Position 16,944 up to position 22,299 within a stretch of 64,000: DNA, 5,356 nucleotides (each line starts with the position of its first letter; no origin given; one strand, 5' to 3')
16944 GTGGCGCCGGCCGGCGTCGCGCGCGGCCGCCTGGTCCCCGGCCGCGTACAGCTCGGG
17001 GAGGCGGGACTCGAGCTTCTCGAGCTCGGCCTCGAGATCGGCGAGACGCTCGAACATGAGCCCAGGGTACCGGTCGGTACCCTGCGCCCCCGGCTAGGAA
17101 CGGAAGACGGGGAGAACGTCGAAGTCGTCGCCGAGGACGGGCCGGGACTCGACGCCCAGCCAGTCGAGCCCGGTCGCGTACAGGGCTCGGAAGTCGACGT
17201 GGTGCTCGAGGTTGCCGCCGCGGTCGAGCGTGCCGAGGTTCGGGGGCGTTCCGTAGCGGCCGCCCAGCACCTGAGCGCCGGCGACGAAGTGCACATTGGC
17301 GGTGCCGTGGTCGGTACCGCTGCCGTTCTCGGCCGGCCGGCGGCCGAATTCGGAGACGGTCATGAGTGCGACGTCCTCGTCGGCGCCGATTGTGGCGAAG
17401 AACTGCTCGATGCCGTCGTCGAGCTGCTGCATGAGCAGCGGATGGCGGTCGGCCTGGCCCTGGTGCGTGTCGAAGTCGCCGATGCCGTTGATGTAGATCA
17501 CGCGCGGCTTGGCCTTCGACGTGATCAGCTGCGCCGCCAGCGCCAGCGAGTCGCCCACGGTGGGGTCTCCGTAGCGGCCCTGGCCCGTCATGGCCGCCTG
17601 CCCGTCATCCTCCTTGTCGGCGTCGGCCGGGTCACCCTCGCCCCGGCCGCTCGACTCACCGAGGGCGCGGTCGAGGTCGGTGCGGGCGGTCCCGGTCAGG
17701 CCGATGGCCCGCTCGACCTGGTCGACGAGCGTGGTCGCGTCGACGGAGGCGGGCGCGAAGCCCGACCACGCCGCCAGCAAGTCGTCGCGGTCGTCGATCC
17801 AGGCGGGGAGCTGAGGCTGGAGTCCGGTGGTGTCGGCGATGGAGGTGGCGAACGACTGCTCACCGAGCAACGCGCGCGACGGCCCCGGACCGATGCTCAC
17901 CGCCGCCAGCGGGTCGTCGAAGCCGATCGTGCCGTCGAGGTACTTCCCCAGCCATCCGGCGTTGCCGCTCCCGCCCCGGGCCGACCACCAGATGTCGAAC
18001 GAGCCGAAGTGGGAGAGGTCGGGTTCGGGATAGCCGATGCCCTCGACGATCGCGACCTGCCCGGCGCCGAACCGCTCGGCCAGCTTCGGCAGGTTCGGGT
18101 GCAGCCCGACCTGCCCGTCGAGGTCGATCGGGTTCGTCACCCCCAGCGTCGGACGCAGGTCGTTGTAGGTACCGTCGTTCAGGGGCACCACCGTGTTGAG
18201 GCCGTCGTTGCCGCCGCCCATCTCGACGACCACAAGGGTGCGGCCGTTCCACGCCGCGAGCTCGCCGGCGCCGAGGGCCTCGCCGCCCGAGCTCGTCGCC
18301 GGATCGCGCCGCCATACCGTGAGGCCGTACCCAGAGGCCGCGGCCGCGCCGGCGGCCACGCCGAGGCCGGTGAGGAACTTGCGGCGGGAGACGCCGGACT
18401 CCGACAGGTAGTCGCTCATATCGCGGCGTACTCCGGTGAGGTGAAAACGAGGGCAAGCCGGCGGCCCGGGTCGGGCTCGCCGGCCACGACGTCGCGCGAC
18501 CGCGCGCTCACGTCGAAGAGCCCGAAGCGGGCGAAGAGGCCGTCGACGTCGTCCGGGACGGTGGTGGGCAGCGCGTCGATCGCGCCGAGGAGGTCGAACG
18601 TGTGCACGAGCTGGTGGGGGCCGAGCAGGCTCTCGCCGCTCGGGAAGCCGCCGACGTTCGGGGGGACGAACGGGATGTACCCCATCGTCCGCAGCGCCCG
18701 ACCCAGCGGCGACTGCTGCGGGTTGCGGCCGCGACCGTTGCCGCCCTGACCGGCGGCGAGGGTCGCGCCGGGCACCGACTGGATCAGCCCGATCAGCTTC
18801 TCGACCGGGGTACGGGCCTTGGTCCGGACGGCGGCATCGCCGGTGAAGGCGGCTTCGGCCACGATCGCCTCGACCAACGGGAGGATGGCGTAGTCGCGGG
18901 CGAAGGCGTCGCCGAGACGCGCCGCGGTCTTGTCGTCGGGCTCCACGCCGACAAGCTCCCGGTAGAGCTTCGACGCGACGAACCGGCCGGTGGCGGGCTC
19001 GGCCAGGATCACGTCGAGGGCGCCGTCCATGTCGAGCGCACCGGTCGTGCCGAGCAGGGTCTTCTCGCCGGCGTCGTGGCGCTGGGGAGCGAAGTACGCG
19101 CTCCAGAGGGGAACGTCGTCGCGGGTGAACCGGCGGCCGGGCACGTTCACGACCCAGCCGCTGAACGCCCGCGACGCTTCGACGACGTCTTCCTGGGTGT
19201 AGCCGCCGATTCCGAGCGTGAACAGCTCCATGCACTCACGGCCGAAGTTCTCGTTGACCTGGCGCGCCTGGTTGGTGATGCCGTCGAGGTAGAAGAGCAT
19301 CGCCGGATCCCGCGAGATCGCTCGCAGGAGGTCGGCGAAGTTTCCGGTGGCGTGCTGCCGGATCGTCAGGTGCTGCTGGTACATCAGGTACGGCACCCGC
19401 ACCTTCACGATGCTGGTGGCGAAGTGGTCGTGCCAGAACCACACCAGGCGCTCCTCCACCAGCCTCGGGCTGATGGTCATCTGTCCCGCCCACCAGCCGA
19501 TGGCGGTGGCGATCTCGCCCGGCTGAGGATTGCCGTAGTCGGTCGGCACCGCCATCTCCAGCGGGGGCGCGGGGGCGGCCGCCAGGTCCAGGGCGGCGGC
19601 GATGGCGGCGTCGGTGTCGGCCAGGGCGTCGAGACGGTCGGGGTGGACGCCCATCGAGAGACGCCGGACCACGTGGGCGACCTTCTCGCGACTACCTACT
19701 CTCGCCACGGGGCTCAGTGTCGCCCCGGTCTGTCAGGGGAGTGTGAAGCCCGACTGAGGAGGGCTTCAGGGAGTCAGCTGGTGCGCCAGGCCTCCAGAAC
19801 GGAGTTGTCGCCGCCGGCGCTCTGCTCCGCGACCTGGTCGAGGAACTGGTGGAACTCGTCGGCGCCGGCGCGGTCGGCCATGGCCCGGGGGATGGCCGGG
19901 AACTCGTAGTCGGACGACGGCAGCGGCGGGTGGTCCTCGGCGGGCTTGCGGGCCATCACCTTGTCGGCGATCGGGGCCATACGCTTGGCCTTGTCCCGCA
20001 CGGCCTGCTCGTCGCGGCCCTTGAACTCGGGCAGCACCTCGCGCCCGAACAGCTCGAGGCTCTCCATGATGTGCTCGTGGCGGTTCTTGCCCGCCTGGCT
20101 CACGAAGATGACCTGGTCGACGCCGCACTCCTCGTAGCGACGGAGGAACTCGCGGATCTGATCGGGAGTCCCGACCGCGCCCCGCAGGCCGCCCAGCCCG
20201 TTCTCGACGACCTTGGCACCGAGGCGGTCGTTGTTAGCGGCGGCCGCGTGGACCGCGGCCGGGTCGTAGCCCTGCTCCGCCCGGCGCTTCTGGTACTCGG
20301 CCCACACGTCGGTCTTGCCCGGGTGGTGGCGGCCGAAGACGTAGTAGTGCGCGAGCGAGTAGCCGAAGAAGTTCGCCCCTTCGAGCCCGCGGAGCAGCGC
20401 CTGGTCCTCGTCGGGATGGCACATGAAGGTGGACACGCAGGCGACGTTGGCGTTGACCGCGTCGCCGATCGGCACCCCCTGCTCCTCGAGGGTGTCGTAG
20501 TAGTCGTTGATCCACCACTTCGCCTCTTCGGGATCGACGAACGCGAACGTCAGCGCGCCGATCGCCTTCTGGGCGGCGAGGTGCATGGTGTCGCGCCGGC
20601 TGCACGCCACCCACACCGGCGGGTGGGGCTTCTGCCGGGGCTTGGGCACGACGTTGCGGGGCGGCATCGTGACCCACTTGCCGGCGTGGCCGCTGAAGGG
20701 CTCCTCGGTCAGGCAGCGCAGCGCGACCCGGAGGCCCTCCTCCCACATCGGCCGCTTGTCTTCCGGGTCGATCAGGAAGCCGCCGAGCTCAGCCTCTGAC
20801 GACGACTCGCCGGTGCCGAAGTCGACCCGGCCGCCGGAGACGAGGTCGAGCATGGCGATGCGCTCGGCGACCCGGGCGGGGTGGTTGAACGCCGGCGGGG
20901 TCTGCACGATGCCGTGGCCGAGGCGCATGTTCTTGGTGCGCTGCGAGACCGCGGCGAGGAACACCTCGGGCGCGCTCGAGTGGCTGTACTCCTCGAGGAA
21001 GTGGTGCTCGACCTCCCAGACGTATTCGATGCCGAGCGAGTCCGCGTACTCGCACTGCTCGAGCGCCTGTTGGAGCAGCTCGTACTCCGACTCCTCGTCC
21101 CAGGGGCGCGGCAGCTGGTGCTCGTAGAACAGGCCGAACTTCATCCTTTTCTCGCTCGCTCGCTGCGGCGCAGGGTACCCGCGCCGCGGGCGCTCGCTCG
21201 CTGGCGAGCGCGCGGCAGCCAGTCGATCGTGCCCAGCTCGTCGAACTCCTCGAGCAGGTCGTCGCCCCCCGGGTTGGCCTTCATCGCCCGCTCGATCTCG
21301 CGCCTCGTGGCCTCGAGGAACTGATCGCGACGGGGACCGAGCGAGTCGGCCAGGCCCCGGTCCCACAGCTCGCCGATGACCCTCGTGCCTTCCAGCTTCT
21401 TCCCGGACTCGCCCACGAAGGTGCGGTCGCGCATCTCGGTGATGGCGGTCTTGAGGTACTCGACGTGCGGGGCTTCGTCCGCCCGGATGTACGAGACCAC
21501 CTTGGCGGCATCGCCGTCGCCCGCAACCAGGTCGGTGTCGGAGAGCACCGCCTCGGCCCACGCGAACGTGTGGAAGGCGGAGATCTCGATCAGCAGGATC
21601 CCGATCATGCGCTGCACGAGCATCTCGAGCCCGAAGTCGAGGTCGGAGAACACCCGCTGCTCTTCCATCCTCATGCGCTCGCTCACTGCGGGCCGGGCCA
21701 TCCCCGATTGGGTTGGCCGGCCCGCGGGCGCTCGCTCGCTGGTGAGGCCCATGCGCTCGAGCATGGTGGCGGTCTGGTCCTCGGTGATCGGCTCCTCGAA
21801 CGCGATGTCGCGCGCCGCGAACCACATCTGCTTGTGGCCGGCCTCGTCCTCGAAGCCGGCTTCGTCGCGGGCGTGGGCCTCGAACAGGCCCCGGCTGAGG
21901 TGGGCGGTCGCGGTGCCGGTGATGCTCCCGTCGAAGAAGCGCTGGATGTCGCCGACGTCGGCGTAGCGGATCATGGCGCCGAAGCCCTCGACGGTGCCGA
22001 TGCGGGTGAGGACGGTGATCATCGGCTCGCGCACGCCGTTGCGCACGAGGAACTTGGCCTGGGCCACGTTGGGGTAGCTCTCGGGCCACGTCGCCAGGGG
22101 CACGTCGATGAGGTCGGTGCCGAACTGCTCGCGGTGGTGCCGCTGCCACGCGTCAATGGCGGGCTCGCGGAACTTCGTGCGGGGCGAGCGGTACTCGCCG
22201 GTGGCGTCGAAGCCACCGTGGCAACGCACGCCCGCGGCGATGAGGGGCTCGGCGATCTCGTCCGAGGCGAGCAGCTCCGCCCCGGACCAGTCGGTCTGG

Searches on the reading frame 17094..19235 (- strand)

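Call 57: search_protein_families(library=pfam, proteins=[window:17094-19235:-], max_evalue=0.0001)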
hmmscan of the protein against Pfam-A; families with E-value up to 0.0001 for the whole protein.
window:17094-19235:- (713 aa): 1 family
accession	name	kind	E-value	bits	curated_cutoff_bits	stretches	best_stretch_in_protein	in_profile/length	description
PF07394.17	DUF1501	-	4.1e-24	85.9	27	1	538-699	207-367/390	Protein of unknown function (DUF1501)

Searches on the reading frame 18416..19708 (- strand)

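Call 55: search_protein_families(library=pfam, proteins=[window:18416-19708:-], max_evalue=0.0001)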
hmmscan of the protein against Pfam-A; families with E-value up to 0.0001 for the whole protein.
window:18416-19708:- (430 aa): 1 family
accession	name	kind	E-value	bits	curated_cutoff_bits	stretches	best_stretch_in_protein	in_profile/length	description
PF08811.16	DUF1800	-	4.7e-88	296.6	26.1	1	12-428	1-418/419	Protein of unknown function (DUF1800)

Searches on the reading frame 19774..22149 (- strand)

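Call 57: search_protein_families(library=pfam, proteins=[window:19774-22149:-], max_evalue=0.0001)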
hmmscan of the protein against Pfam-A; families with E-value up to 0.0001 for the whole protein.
window:19774-22149:- (791 aa): 1 family
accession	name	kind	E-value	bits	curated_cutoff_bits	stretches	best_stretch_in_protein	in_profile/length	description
PF00296.26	Bac_luciferase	-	3.1e-50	171.7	27.9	1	336-679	1-314/314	Luciferase-like monooxygenase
